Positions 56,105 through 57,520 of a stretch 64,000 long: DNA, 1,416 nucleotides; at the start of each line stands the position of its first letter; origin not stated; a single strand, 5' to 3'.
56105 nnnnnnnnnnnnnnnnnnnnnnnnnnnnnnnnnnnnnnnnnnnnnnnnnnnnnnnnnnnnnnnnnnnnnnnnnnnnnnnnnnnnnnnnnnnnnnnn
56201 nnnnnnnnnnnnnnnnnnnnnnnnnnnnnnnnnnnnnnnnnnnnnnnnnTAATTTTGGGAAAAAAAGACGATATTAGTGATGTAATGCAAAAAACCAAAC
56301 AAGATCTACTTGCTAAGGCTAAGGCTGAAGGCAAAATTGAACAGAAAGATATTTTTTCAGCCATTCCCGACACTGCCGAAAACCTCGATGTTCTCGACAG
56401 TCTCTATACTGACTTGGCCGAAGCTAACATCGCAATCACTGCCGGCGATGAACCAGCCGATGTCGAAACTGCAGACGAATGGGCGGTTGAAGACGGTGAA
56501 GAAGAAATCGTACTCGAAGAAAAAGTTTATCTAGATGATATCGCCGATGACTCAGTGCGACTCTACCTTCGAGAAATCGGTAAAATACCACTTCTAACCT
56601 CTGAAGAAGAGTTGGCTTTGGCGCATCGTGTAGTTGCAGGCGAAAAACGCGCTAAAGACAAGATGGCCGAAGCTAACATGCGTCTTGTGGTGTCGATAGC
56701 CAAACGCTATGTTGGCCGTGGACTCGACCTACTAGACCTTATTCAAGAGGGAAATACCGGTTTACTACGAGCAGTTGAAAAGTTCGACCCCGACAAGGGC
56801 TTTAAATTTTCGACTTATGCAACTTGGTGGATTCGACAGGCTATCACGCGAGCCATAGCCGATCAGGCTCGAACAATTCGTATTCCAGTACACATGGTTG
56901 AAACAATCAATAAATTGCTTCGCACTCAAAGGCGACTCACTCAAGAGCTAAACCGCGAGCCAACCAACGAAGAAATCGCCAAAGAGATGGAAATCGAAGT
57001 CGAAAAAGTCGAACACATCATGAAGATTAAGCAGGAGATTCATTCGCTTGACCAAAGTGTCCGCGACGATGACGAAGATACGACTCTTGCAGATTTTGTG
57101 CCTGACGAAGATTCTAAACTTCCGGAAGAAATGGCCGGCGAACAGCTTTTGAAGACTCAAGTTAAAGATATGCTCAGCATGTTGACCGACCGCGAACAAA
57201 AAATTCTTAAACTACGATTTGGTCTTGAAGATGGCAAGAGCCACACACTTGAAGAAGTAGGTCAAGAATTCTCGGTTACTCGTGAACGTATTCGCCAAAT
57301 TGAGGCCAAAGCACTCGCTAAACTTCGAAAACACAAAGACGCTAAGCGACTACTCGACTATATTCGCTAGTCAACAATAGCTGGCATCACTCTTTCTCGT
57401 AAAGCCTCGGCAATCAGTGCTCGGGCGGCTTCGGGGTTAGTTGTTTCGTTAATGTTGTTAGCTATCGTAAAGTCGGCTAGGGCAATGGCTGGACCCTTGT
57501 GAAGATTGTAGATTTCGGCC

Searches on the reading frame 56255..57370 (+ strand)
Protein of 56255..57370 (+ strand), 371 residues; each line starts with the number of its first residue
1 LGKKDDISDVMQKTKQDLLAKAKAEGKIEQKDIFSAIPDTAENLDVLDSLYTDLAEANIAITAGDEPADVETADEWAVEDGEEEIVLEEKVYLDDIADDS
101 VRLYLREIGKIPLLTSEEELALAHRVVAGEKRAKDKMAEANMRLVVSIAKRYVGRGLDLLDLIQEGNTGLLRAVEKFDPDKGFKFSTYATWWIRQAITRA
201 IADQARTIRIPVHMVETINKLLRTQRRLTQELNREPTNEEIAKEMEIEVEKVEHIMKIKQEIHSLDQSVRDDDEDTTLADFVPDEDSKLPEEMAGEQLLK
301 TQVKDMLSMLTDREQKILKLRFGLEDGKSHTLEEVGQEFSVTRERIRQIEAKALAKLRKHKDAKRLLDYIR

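Call 42: find_encoding_contigs(protein=window:56255-57370:+, flank=3200, max_places=10)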
Protein window:56255-57370:+ (371 aa): 4 contigs read that carry it; 3 places shown.
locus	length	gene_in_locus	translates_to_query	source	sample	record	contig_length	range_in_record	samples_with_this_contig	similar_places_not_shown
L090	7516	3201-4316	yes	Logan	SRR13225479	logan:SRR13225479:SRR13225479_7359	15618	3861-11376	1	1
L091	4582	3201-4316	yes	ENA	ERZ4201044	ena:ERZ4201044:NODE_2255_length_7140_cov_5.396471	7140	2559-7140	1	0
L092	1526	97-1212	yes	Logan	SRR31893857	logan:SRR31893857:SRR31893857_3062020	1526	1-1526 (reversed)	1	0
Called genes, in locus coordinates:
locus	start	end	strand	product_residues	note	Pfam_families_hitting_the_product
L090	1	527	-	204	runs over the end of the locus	-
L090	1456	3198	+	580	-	PF01807:Zn_ribbon_DnaG, PF08275:DNAG_N, PF01751:Toprim, PF13155:Toprim_2, PF13362:Toprim_3 (weak), PF13662:Toprim_4, PF10410:DnaB_bind (weak)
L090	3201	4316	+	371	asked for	PF00140:Sigma70_r1_2, PF04542:Sigma70_r2, PF04539:Sigma70_r3, PF04545:Sigma70_r4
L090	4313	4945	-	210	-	PF13238:AAA_18 (weak)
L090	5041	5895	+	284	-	PF00494:SQS_PSY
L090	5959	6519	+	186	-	-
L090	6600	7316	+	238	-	-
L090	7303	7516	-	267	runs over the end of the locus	PF00877:NLPC_P60 (faint)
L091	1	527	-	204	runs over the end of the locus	-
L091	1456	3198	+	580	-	PF01807:Zn_ribbon_DnaG, PF08275:DNAG_N, PF01751:Toprim, PF13155:Toprim_2, PF13362:Toprim_3 (weak), PF13662:Toprim_4, PF10410:DnaB_bind (weak)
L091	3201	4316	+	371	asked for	PF00140:Sigma70_r1_2, PF04542:Sigma70_r2, PF04539:Sigma70_r3, PF04545:Sigma70_r4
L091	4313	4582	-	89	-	?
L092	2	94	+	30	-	?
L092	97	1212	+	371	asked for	PF00140:Sigma70_r1_2, PF04542:Sigma70_r2, PF04539:Sigma70_r3, PF04545:Sigma70_r4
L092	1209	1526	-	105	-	?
